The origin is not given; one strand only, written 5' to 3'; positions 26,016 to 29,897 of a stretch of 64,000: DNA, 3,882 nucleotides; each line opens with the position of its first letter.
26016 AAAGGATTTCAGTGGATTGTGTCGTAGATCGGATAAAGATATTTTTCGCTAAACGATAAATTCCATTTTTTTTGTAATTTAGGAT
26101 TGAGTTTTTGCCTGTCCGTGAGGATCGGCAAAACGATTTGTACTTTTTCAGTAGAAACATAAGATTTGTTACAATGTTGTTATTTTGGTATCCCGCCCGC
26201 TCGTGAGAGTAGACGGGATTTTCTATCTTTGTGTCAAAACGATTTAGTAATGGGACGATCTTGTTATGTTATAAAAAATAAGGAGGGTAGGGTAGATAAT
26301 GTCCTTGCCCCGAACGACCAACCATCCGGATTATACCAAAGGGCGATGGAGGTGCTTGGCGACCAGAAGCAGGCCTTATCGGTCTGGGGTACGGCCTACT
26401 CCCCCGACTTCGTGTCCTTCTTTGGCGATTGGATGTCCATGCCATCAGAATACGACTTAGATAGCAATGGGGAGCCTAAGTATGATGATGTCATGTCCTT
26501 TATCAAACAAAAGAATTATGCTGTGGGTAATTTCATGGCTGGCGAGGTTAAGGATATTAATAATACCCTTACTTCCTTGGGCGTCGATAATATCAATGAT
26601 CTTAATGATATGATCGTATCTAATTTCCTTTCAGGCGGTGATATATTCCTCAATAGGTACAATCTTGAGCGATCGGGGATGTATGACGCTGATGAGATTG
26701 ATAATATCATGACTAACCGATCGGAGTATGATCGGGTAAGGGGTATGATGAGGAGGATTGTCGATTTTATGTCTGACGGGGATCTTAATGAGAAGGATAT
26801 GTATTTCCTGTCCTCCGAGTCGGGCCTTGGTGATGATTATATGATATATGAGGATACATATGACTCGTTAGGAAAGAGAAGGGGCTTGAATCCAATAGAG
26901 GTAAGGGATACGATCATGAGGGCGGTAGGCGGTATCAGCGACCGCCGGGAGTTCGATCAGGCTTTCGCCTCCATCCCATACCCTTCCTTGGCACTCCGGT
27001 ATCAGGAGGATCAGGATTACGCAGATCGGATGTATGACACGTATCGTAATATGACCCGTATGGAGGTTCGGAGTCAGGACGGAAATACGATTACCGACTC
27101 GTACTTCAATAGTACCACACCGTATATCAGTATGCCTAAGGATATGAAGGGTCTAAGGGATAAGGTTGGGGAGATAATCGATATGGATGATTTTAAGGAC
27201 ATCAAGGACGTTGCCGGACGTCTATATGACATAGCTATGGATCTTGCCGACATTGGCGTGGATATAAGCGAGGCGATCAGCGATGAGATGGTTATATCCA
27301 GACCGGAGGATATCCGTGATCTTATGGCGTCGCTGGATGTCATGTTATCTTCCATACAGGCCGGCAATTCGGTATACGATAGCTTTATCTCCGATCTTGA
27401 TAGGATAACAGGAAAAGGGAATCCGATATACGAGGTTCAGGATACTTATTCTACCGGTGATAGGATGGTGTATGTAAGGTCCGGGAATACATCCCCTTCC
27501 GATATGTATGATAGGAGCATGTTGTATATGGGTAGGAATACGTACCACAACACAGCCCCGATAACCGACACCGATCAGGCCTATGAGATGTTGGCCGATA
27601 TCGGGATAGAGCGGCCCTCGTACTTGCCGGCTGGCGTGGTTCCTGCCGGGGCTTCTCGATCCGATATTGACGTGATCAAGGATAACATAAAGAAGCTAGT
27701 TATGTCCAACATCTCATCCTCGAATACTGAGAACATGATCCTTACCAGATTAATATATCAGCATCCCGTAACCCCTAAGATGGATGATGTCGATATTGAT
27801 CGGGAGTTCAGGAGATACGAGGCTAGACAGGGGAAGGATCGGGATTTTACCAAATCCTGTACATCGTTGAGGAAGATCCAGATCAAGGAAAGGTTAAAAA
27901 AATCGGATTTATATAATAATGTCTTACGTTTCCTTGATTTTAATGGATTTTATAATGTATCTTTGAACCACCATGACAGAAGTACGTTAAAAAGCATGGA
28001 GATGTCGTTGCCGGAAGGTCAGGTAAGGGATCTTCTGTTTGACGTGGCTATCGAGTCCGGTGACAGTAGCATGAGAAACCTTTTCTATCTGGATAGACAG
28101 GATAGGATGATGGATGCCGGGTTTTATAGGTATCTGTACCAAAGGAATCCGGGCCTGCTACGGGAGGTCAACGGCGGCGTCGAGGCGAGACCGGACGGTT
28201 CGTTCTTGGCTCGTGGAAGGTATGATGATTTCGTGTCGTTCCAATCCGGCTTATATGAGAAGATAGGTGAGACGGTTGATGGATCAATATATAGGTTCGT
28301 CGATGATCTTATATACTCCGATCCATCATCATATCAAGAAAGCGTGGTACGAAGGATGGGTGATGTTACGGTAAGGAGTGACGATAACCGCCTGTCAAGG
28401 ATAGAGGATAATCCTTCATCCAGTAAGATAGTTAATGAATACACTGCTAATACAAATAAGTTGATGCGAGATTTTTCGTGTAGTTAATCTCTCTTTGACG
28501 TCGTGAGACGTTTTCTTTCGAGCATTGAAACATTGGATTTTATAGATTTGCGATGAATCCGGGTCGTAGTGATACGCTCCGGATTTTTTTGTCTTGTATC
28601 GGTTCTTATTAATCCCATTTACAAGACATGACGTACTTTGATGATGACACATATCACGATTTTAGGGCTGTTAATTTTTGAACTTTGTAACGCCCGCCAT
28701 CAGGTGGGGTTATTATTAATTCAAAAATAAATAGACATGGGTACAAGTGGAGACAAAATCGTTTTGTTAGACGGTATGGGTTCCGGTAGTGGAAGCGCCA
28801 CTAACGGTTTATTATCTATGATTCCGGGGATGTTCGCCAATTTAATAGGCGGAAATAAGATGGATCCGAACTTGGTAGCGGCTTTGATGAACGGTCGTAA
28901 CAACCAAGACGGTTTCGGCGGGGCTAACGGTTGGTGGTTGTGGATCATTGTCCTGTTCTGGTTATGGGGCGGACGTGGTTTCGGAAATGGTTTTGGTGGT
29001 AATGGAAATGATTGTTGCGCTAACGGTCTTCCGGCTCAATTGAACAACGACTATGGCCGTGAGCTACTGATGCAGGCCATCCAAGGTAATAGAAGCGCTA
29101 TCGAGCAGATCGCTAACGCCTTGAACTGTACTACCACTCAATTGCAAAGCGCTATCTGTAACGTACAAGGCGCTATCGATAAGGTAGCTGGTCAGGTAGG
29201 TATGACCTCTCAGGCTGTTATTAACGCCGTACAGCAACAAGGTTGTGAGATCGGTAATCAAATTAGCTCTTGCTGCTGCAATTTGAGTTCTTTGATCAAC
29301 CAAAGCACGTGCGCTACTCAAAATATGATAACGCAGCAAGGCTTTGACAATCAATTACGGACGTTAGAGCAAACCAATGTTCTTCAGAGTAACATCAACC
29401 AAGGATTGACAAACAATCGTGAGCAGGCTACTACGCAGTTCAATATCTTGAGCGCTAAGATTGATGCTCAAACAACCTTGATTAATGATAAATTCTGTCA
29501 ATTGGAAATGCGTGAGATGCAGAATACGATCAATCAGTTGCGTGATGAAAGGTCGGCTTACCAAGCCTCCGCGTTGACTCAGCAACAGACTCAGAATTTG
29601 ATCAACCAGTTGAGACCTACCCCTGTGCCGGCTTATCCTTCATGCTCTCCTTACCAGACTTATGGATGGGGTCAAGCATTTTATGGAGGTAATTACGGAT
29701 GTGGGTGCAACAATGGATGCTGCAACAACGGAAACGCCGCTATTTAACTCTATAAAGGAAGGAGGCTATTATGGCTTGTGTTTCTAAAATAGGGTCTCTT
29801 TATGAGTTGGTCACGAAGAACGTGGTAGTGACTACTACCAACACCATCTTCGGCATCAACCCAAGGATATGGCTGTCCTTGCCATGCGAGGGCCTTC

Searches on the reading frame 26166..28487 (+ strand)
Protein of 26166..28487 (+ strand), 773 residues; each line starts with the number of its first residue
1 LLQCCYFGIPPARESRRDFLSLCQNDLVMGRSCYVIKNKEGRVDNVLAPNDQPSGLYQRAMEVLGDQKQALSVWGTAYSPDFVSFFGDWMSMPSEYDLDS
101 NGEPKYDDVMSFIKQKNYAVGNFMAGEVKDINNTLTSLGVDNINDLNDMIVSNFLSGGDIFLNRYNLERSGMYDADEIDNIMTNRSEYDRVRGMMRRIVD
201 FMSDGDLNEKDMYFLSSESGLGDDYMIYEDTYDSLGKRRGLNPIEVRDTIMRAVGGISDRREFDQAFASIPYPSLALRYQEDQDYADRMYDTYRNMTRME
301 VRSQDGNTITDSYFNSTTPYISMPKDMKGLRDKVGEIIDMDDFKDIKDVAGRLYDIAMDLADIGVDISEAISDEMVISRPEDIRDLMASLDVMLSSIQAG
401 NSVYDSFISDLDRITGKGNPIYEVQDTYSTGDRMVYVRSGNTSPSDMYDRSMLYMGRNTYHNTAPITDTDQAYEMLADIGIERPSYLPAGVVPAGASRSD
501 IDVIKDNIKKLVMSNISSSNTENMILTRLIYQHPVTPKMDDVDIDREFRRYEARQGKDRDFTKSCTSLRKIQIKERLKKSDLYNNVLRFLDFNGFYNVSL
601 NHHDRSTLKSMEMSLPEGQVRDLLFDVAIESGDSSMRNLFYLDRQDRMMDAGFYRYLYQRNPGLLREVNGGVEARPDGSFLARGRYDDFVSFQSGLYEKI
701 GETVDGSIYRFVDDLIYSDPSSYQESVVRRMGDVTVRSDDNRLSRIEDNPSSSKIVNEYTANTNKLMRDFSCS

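Call 9: search_protein_families(library=phrogs, proteins=[window:26166-28487:+], max_evalue=0.001)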
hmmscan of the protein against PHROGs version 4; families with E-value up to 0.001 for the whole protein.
window:26166-28487:+ (773 aa): 0 families

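Call 10: search_protein_families(library=pfam, proteins=[window:26166-28487:+], max_evalue=0.001)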
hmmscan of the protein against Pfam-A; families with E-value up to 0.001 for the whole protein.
window:26166-28487:+ (773 aa): 0 families

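Call 12: search_dna_similar(query=window:26166-28487:+, collection=phages, mode=protein, max_rows=15)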
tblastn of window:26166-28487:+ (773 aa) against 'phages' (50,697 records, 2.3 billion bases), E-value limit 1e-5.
Records with a match: 2; places in all: 2; records where one place covers at least 80% of the query: 2.
Best place of each record, by identity: 90-95% 1; <60% 1.
By first word of the organism name: Bacteriophage 1; phage 1.
By host as written in the record: - 2.
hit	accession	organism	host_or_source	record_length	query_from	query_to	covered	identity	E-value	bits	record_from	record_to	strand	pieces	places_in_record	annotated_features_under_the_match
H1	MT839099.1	Bacteriophage sp.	human fecal samples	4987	1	773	100%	94.6%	0e+0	1446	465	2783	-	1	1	record has no annotation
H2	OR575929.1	phage csAssE-Sib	human gut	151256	20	710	89%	29.6%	2e-80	288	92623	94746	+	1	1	hypothetical protein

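Call 56: get_annotated_region(hit=H2, flank=14000)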
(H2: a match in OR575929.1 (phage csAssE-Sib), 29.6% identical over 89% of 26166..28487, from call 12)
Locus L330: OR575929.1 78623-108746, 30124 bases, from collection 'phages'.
description: Phage csAssE-Sib, complete genome.
organism: phage csAssE-Sib (NCBI taxid 3092639)
taxonomy: Viruses; Duplodnaviria; Heunggongvirae; Uroviricota; Caudoviricetes
host: -; source: human gut; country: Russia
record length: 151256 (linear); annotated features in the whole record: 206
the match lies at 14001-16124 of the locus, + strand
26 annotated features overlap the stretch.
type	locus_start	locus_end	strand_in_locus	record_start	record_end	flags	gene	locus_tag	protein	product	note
CDS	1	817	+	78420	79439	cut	-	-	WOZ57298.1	hypothetical protein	-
CDS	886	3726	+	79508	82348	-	-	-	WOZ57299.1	hypothetical protein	Structural protein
CDS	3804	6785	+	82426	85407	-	-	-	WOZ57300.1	structural protein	Structural protein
CDS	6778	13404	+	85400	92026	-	-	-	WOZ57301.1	structural protein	Structural protein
CDS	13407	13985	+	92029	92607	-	-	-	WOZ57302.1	hypothetical protein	-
CDS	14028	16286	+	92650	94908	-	-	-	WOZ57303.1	hypothetical protein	-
CDS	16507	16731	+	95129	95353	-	-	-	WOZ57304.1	lactose operon repressor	-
CDS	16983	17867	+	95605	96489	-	-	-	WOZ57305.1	antirepressor protein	Phage antirepressor protein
CDS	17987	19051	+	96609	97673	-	-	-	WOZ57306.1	spike protein/glycoprotein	Spike protein/glycoprotein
CDS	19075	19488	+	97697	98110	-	-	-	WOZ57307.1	hypothetical protein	-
CDS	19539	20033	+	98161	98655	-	-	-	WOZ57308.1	hypothetical protein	-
CDS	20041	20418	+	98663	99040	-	-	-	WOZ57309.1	hypothetical protein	-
CDS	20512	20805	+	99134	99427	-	-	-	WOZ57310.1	hypothetical protein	-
CDS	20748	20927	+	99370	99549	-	-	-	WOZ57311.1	hypothetical protein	-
CDS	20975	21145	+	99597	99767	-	-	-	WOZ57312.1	DNA binding protein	-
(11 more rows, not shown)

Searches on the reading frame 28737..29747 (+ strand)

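Call 9: search_protein_families(library=phrogs, proteins=[window:28737-29747:+], max_evalue=0.001)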
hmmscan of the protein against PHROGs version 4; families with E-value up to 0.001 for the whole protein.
window:28737-29747:+ (336 aa): 1 family
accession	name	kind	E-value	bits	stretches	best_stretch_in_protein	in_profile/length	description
phrog_16490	-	unknown function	1.4e-43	150.6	1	38-328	6-284/286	-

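Call 10: search_protein_families(library=pfam, proteins=[window:28737-29747:+], max_evalue=0.001)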
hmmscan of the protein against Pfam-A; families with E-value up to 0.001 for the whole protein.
window:28737-29747:+ (336 aa): 0 families
